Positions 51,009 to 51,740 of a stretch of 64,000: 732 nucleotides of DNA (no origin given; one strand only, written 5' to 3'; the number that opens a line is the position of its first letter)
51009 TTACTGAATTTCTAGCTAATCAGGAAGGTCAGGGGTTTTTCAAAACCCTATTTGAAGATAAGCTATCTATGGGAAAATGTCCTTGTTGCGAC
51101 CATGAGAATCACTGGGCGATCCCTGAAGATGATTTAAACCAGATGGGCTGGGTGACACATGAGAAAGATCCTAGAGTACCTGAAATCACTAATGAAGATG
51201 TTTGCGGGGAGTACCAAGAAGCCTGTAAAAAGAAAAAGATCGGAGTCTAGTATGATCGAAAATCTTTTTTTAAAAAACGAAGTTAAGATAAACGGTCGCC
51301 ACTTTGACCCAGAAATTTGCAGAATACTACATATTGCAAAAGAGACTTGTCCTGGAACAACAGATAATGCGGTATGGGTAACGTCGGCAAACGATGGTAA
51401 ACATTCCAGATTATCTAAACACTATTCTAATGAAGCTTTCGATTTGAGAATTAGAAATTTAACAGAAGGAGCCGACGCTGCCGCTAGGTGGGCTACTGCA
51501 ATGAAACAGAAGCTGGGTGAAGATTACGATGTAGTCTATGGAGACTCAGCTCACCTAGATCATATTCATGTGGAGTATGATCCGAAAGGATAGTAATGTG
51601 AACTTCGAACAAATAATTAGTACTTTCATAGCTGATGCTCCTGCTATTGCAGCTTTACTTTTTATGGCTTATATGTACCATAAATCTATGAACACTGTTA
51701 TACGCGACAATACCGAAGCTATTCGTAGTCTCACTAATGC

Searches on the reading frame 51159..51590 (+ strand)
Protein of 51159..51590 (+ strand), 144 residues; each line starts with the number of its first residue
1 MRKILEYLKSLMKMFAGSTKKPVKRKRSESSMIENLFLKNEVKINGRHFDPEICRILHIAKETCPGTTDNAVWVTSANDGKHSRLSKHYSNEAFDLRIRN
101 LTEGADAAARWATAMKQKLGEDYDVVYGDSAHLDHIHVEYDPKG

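Call 16: search_protein_families(library=pfam, max_evalue=0.05, proteins=[window:51159-51590:+])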
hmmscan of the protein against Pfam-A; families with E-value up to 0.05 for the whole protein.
window:51159-51590:+ (144 aa): 1 family
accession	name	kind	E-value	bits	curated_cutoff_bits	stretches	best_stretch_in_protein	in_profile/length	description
PF12691.13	Phage_tail_terminator_6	-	0.022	15.3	23.8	1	63-120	18-73/118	Bacteriophage tail terminator protein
